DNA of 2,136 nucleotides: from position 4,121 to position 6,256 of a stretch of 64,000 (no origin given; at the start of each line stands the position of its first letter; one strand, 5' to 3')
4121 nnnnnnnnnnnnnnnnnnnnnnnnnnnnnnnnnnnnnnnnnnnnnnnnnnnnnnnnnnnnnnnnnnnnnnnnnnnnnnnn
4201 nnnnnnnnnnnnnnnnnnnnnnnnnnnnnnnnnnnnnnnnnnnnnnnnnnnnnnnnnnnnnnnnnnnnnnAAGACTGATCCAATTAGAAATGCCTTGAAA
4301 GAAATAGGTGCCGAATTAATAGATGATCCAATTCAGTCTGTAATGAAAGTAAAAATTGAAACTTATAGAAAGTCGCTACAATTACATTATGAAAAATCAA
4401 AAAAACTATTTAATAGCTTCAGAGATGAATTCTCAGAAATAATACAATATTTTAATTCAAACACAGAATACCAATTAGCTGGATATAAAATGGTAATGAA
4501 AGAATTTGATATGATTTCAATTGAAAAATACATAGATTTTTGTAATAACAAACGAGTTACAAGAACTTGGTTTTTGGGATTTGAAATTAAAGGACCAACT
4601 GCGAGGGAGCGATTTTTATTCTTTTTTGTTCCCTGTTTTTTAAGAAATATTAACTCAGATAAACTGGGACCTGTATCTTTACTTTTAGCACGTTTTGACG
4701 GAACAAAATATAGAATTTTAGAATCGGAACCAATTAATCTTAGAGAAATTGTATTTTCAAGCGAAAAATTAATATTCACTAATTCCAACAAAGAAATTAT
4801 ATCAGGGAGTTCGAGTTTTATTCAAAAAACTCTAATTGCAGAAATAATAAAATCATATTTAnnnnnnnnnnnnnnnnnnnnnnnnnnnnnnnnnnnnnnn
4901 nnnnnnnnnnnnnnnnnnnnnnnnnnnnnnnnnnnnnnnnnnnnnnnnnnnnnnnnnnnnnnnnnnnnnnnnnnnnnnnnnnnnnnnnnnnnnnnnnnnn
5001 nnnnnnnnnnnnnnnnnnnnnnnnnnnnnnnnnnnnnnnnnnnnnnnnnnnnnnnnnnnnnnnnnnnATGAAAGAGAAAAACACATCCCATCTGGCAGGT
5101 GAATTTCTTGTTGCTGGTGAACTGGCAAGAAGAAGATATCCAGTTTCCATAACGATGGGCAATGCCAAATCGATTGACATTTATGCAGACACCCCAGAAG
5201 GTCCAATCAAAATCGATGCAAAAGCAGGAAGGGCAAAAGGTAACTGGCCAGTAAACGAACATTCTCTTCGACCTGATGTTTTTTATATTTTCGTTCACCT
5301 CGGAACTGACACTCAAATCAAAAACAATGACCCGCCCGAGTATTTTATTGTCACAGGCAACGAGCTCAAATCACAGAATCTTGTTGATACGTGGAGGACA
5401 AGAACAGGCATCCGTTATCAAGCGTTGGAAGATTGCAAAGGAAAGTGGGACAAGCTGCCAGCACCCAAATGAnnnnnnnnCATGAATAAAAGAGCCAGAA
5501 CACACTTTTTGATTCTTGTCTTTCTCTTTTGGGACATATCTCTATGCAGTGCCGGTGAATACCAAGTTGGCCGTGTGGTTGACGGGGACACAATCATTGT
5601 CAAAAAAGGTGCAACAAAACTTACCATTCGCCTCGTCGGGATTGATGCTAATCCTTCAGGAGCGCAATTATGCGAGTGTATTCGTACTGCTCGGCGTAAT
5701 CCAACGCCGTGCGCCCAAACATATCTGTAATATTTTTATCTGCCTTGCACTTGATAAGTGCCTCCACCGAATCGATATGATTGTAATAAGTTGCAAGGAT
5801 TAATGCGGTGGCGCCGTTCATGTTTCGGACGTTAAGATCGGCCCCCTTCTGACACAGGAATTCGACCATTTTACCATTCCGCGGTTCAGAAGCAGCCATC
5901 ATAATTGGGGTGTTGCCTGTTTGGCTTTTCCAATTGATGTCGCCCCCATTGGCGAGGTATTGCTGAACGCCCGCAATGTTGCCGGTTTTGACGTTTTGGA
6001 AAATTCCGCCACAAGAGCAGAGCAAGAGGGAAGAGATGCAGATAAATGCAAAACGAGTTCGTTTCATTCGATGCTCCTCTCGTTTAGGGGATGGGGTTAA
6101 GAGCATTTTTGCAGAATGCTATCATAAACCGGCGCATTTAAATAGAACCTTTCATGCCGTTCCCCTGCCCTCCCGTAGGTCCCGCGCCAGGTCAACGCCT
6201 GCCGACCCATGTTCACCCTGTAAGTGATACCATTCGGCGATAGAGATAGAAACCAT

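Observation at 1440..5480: AT-rich island encoding an Hsp70-like ATPase fused to a Fic (AMPylase) domain plus a PD-(D/E)xK-like neighbour: candidate undescribed conflict/defence module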

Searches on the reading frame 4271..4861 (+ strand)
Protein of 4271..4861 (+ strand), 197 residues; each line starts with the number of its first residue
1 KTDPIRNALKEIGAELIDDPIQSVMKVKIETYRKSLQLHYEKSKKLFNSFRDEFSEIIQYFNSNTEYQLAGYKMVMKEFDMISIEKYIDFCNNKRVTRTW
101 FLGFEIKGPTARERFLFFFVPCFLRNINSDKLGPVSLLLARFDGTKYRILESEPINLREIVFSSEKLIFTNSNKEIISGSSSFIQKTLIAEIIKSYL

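Call 67: predict_structure(alignment_id=A3)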
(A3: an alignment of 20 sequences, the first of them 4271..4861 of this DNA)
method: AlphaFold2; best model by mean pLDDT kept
length: 197 residues; sequences in the alignment: 20
mean_pLDDT: 89.3   pTM: 0.80
mean pLDDT of the five models: 89.3, 89.3, 87.2, 87.2, 86.2
residues with pLDDT >= 90: 138; 70-90: 43; 50-70: 15; < 50: 1
segments of 3 or more residues with pLDDT < 50: none
pLDDT, mean of each block of 10 residues (from residue 1): 66 66 83 92 95 97 96 96 92 85 96 96 71 91 95 94 91 92 97 94
secondary structure, 60 per line:
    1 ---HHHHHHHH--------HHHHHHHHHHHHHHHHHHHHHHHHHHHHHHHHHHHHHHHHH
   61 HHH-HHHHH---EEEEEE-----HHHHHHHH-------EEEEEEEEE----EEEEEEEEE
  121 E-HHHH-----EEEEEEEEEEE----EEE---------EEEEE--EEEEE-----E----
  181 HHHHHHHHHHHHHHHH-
elements in order: H4-11 H20-63 H65-69 E73-78 H84-91 E99-107 E112-121 H123-126 E132-142 E147-149 E159-163 E166-170 H181-196

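Call 70: fold_search(model_id=the predicted structure, library=pdb)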
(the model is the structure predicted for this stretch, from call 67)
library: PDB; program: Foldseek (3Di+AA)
matches with E <= 10: 81; with E <= 0.001: 0
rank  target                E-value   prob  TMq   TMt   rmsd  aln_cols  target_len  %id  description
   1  2erj_B                1.8e+00  0.01  0.10  0.09  18.0       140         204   11  Crystal structure of the heterotrimeric interleukin-2 receptor in complex with interleukin-2 (released 2006-02-21)
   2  8ffz_B                1.8e+00  0.01  0.11  0.04  20.3       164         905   13  TFIIIA-TFIIIC-Brf1-TBP complex bound to 5S rRNA gene (released 2023-06-21)
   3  5vod_D                2.0e+00  0.02  0.08  0.09  14.5       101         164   14  Crystal structure of HCMV Pentamer in complex with neutralizing antibody 9I6 (released 2017-07-05)
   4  7uqm                  2.1e+00  0.02  0.17  0.21  13.6       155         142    4  Pathogenesis related 10-10 papaverine complex (released 2023-03-01)
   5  4leh_A                2.1e+00  0.02  0.15  0.17  20.5       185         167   11  Crystal structure of a bile-acid 7-alpha dehydratase (CLOSCI_03134) from Clostridium scindens ATCC 35704 at 2.90 A res (released 2013-08-21)
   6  5vob_D                2.4e+00  0.01  0.08  0.09  14.5       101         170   14  Crystal structure of HCMV Pentamer in complex with neutralizing antibody 8I21 (released 2017-07-05)
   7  2wvy_C                2.7e+00  0.01  0.10  0.05  18.6       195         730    6  STRUCTURE OF THE FAMILY GH92 INVERTING MANNOSIDASE BT2199 FROM BACTEROIDES THETAIOTAOMICRON VPI-5482 (released 2009-11-03)
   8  3lk4_5                2.9e+00  0.03  0.19  0.17  13.3       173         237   12  Crystal structure of CapZ bound to the uncapping motif from CD2AP (released 2010-04-07)
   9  2wvy_A                2.9e+00  0.01  0.10  0.05  18.2       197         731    6  STRUCTURE OF THE FAMILY GH92 INVERTING MANNOSIDASE BT2199 FROM BACTEROIDES THETAIOTAOMICRON VPI-5482 (released 2009-11-03)
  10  3lk4_2                3.0e+00  0.03  0.18  0.16  13.3       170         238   11  Crystal structure of CapZ bound to the uncapping motif from CD2AP (released 2010-04-07)
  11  7t4q_D                3.0e+00  0.01  0.08  0.10  15.2       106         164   15  CryoEM structure of the HCMV Pentamer gH/gL/UL128/UL130/UL131A in complex with neutralizing fabs 2C12, 7I13 and 13H11 (released 2022-03-23)
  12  3lk4_8                3.4e+00  0.03  0.19  0.17  13.3       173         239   12  Crystal structure of CapZ bound to the uncapping motif from CD2AP (released 2010-04-07)
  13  7tbi_Q2               3.4e+00  0.02  0.15  0.05  15.1       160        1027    8  Composite structure of the S. cerevisiae nuclear pore complex (NPC) (released 2022-06-15)
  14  8vo2                  3.4e+00  0.02  0.16  0.20  13.3       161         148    5  Pathogenesis related 10-10 C59S mutant (released 2024-10-23)
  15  7jij_A                3.4e+00  0.02  0.13  0.07  14.6       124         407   13  ATP-bound AMP-activated protein kinase (released 2021-07-28)
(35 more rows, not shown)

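Call 72: search_protein_families(library=phrogs, proteins=[window:4271-4861:+], max_evalue=0.01)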
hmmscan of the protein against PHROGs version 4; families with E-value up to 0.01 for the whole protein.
window:4271-4861:+ (197 aa): 1 family
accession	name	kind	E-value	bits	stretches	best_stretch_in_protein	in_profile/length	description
phrog_32520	-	unknown function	0.0081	17.3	0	27-97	6-77/127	-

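Call 102: find_homologous_proteins(query=A3, max_evalue=0.001)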
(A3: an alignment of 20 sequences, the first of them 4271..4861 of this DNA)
Query A3 (20 sequences) (197 aa, profile of the alignment): 9 proteins with E <= 0.001 among 2360 candidates.
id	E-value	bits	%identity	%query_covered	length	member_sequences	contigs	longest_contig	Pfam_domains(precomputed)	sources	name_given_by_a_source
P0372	4.4e-80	286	40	100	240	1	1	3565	-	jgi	jgi:hypothetical protein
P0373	6.0e-80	286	41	99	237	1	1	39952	-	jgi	jgi:hypothetical protein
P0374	4.7e-76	273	35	99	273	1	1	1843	-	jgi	jgi:hypothetical protein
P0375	2.4e-71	258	40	99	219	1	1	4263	-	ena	-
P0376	1.2e-67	245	38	100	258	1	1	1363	-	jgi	jgi:hypothetical protein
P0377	9.2e-67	243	38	92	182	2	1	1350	-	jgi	-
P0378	4.7e-53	198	46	81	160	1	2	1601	-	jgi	-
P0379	2.5e-39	153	40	59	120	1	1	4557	-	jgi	-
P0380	9.3e-13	66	49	37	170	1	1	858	PF01925.26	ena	-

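Call 103: find_encoding_contigs(protein=P0373, flank=5000, max_places=2)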
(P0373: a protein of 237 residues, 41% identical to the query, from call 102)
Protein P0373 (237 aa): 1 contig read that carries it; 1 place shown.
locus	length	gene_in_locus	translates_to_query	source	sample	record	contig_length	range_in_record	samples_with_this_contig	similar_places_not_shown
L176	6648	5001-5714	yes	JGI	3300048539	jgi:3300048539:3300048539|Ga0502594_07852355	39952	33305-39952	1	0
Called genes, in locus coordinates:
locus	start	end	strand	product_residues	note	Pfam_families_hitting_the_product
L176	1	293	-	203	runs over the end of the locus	-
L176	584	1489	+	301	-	PF28093:STM3845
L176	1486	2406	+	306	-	PF00078:RVT_1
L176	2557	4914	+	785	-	PF00012:HSP70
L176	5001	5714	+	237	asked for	-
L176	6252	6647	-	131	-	?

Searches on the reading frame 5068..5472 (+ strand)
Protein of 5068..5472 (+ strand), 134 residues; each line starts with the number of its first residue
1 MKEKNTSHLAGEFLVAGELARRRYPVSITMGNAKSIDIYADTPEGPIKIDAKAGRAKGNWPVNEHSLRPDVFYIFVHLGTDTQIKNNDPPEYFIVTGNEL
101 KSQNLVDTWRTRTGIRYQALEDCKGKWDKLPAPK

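Call 3: search_protein_families(library=pfam, proteins=[window:5068-5472:+], max_evalue=0.1)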
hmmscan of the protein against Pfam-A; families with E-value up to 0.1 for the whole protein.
window:5068-5472:+ (134 aa): 1 family
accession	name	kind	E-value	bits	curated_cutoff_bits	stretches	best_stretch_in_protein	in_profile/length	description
PF11645.14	PDDEXK_5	-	0.088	13.3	26.1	0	11-66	10-68/138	PD-(D/E)XK endonuclease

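Call 4: search_protein_families(library=padloc, proteins=[window:5068-5472:+], max_evalue=0.1)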
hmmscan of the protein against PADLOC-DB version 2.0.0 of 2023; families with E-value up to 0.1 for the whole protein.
window:5068-5472:+ (134 aa): 0 families

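Call 5: search_protein_families(library=ncbifam, proteins=[window:5068-5472:+], max_evalue=0.1)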
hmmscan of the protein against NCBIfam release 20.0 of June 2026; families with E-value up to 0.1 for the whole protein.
window:5068-5472:+ (134 aa): 1 family
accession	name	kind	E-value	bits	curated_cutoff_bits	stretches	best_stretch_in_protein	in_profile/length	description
NF046065.1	MtxRegRemB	equivalog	0.059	13.5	40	0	2-39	23-58/84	extracellular matrix regulator RemB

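Call 40: find_homologous_proteins(query=window:5068-5472:+, max_evalue=0.001)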
Query window:5068-5472:+ (134 aa): 231 proteins with E <= 0.001 among 234 candidates; the best 120 are listed.
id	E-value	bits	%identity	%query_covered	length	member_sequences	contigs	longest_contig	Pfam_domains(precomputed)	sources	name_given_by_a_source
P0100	6.7e-87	306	100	100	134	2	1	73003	-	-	-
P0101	1.1e-79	283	93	100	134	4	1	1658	-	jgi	jgi:hypothetical protein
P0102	2.6e-73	262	87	100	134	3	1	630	-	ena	-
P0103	2.6e-71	256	84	100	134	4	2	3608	-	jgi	jgi:hypothetical protein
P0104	3.4e-71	256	84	100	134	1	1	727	-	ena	-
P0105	6.2e-58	213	71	97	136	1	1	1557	-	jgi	jgi:hypothetical protein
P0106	2.4e-57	211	70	99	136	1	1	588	-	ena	-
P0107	8.0e-57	209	70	100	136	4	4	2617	-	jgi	jgi:hypothetical protein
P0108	1.6e-56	208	68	100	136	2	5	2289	-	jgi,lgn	jgi:predicted polyphosphate/ATP-dependent NAD kinase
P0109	2.6e-56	207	69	99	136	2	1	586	-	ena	-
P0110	4.9e-56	207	69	99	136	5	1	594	-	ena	-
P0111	3.3e-55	204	68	100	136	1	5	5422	-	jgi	jgi:hypothetical protein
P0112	1.3e-54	202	68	100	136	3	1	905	-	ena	-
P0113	1.8e-54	201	68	100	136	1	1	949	-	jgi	-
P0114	2.5e-54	201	65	99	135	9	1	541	-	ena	-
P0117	4.0e-53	197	67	99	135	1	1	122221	-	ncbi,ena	-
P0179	2.9e-47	178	61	99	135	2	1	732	PF11645.15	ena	-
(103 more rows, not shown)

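Call 42: find_encoding_contigs(protein=P0117, flank=5000, max_places=2)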
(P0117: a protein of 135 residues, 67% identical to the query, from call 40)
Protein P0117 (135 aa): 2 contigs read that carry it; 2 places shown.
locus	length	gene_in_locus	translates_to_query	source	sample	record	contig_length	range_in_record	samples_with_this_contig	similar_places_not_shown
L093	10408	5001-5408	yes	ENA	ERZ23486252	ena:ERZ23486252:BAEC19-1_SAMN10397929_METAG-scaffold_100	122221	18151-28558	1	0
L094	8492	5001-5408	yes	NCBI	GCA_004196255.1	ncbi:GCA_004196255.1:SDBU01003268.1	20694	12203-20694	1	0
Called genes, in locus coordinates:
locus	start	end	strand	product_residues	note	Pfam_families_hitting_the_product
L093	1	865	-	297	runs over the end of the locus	PF13243:SQHop_cyclase_C (faint)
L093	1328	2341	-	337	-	PF04055:Radical_SAM, PF13186:SPASM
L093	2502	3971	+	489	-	PF02310:B12-binding, PF04055:Radical_SAM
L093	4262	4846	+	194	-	PF01939:NucS_C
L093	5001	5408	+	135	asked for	-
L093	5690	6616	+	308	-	-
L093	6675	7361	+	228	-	-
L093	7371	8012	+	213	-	-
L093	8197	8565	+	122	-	-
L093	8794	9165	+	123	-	-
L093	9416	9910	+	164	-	PF08239:SH3_3 (weak), PF18348:SH3_16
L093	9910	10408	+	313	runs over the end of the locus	PF01435:Peptidase_M48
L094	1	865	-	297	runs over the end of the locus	PF13243:SQHop_cyclase_C (faint)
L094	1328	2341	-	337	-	PF04055:Radical_SAM, PF13186:SPASM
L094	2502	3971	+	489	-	PF02310:B12-binding, PF04055:Radical_SAM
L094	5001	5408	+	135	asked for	-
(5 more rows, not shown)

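Call 72: search_protein_families(library=phrogs, proteins=[window:5068-5472:+], max_evalue=0.01)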
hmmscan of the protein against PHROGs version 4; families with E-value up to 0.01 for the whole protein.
window:5068-5472:+ (134 aa): 3 families
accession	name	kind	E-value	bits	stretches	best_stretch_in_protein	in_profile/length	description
phrog_29029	-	unknown function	6.4e-05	24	1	9-114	14-120/147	-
phrog_26985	-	unknown function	0.00067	20.3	1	3-39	11-47/174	-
phrog_5018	-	unknown function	0.0013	20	1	9-57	9-57/134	-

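Call 80: search_solved_structures(query=A5, max_evalue=10, show_alignments=1)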
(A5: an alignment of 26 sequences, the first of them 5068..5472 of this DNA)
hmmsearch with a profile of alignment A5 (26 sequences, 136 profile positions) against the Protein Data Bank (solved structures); distinct sequences matched with E-value up to 10: 5.
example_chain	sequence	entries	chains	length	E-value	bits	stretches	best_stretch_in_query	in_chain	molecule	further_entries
8brr_B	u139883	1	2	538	0.84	12.6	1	85-134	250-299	Penicillin G acylase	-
8brs_B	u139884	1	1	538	0.84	12.6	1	85-134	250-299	Penicillin G acylase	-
8brt_B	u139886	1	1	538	0.85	12.5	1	85-134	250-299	Penicillin G acylase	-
8brq_B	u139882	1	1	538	0.85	12.5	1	85-134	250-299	Penicillin G acylase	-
6nvx_B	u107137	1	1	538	0.97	12.4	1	85-134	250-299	penicillin G acylase, beta-subunit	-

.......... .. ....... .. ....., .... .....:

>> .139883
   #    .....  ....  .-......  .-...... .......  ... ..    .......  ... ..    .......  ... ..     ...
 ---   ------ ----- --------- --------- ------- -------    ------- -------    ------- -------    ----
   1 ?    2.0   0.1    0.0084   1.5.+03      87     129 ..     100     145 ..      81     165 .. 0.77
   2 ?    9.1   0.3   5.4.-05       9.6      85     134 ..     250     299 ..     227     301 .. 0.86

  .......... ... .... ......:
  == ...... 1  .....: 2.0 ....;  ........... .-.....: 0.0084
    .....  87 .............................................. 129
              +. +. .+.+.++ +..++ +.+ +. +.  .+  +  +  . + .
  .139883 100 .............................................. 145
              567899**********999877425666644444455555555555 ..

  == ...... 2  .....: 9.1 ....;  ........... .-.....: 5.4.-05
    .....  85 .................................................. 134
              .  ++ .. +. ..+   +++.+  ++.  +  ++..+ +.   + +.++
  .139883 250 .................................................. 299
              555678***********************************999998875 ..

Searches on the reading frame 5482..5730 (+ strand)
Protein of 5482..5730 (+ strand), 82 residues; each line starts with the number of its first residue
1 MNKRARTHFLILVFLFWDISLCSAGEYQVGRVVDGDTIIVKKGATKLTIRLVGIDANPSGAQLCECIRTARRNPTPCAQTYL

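Call 3: search_protein_families(library=pfam, proteins=[window:5482-5730:+], max_evalue=0.1)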
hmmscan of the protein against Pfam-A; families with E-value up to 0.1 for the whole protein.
window:5482-5730:+ (82 aa): 0 families

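Call 4: search_protein_families(library=padloc, proteins=[window:5482-5730:+], max_evalue=0.1)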
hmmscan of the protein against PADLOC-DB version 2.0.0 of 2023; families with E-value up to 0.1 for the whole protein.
window:5482-5730:+ (82 aa): 1 family
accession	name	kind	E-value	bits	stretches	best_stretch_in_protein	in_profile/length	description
PDLC01096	C3a212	-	0.00012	19.4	1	19-58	40-79/279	SNc+LTD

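Call 5: search_protein_families(library=ncbifam, proteins=[window:5482-5730:+], max_evalue=0.1)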
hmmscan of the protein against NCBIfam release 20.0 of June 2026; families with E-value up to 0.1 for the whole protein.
window:5482-5730:+ (82 aa): 2 families
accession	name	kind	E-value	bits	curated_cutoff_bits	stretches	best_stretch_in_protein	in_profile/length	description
NF047694.1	TnucaseNucIStaph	equivalog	4.9e-06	26.1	250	1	26-56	46-77/175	thermonuclease NucI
NF047969.1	CaNuclEcnA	equivalog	5.3e-05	23.2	180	1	28-56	8-36/151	calcium-activated nuclease EcnA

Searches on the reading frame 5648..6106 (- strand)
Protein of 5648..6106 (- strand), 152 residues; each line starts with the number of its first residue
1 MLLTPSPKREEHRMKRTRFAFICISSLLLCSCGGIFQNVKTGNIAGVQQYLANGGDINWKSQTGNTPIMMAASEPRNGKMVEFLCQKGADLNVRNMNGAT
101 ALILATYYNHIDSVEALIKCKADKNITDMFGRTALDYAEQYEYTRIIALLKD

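Call 3: search_protein_families(library=pfam, proteins=[window:5648-6106:-], max_evalue=0.1)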
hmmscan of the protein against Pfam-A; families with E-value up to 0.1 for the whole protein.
window:5648-6106:- (152 aa): 5 families
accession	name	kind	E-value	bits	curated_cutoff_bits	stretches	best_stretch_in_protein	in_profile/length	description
PF12796.13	Ank_2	-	2.6e-24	86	27.3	2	39-128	5-90/90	Ankyrin repeats (3 copies)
PF00023.36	Ank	-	3.2e-18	65.2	21.1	2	64-95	2-32/33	Ankyrin repeat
PF13857.12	Ank_5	-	2e-15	57.2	27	2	51-105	2-56/56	Ankyrin repeats (many copies)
PF13606.12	Ank_3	-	2.6e-11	43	22.3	1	64-93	2-30/30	Ankyrin repeat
PF13637.12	Ank_4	-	9.7e-09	35.7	22.7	2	75-118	7-50/50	Ankyrin repeats (many copies)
